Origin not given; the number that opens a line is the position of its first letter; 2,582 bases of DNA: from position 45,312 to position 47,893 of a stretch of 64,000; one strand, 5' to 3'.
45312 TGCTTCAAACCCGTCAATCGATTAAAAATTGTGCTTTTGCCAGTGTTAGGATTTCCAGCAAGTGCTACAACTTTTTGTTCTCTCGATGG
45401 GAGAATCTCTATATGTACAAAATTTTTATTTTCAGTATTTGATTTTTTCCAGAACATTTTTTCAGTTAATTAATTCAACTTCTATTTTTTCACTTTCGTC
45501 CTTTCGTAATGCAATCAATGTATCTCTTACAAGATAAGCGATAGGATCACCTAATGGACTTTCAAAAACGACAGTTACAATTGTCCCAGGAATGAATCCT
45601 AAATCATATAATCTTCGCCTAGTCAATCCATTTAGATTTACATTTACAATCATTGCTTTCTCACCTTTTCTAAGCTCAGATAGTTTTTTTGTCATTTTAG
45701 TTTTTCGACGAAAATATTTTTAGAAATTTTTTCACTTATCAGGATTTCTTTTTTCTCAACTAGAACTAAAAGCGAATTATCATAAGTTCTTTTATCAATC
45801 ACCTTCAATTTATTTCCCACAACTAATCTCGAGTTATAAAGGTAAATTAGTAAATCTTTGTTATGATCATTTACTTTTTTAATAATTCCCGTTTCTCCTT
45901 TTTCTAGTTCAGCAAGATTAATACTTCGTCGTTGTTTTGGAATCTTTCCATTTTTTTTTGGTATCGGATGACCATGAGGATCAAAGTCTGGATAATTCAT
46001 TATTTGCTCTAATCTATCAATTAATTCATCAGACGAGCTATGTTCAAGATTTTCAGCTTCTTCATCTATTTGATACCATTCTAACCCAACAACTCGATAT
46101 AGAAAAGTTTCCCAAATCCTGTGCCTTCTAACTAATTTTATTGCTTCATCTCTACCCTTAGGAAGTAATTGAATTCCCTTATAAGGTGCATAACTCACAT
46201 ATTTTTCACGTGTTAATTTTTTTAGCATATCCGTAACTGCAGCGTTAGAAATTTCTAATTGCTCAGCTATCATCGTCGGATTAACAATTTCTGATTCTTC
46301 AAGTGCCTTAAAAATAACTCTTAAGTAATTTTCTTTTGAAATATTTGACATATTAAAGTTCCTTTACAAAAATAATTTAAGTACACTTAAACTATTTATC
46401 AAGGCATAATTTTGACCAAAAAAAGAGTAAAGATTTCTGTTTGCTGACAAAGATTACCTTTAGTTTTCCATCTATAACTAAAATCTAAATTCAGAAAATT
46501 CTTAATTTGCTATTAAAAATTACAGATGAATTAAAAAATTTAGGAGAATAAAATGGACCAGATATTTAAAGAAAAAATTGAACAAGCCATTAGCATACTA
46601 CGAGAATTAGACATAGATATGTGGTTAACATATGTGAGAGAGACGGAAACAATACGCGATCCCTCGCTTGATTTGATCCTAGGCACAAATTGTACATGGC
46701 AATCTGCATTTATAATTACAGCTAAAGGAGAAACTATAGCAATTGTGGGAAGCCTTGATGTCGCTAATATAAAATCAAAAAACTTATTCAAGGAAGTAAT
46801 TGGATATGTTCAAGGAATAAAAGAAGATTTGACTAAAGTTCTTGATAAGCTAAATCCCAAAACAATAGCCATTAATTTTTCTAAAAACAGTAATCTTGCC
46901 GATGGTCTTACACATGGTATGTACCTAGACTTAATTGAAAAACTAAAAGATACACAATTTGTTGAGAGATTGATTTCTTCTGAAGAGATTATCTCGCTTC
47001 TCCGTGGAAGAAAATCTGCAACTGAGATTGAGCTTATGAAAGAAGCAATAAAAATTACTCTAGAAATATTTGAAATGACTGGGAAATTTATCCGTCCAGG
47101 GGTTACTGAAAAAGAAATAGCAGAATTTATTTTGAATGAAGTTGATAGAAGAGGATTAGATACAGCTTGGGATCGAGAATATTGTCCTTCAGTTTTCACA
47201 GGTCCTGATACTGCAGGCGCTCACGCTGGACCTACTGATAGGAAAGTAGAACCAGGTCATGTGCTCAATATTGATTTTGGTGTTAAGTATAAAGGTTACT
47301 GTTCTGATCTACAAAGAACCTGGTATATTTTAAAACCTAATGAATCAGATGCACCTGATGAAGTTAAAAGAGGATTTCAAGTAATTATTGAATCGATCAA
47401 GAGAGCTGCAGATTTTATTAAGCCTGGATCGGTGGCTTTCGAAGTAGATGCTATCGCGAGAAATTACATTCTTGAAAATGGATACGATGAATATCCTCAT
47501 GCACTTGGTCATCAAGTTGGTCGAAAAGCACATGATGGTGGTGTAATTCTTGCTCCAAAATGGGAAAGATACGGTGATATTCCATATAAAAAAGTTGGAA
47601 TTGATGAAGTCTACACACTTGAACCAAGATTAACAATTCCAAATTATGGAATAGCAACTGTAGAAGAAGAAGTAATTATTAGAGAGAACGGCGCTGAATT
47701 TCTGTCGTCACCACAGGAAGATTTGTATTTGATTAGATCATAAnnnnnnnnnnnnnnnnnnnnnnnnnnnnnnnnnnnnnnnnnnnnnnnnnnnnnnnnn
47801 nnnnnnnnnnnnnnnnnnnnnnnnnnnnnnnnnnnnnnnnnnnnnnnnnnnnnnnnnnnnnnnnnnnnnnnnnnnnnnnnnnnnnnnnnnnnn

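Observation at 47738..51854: Non-canonical phosphorelay module fused to the fliA locus: REC-DHp protein + stand-alone REC + ATP-lid-less pseudo-histidine kinase + HDOD protein + sigma-28 + small membrane protein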

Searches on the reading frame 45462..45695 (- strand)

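Call 71: search_protein_families(library=pfam, proteins=[window:45462-45695:-], max_evalue=0.00001)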
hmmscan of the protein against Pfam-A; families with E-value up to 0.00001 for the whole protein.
window:45462-45695:- (77 aa): 1 family
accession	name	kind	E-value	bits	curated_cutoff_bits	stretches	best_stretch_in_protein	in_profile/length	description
PF04023.20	FeoA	-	1e-21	77.2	23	1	4-74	2-73/74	FeoA domain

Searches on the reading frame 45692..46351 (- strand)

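Call 71: search_protein_families(library=pfam, proteins=[window:45692-46351:-], max_evalue=0.00001)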
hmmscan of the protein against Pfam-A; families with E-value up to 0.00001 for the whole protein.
window:45692-46351:- (219 aa): 3 families
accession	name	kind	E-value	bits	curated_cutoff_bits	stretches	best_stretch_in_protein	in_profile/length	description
PF02742.21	Fe_dep_repr_C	-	1.3e-28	99.2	27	1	64-132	2-70/70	Iron dependent repressor, metal binding and dimerisation domain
PF01325.25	Fe_dep_repress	-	4.4e-18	65.7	26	1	5-60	5-60/60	Iron dependent repressor, N-terminal DNA binding domain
PF04023.20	FeoA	-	8e-14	51.9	23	1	145-217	2-74/74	FeoA domain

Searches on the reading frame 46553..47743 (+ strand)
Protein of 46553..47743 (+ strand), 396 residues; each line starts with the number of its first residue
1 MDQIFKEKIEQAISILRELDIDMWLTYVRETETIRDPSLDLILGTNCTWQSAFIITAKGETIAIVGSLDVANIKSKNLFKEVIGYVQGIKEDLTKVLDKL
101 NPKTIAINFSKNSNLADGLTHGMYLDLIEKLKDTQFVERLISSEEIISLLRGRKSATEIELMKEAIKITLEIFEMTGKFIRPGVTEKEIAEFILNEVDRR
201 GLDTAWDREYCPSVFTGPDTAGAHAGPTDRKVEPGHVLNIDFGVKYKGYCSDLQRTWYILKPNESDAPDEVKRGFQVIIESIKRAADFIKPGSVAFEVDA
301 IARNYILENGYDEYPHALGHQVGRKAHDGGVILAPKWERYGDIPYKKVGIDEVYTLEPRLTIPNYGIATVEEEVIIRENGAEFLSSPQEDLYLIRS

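Call 71: search_protein_families(library=pfam, proteins=[window:46553-47743:+], max_evalue=0.00001)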
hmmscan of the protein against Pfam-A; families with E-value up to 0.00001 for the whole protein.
window:46553-47743:+ (396 aa): 1 family
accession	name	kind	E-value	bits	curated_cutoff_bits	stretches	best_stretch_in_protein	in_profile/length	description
PF00557.29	Peptidase_M24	-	2.9e-41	142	23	1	160-378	1-208/208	Metallopeptidase family M24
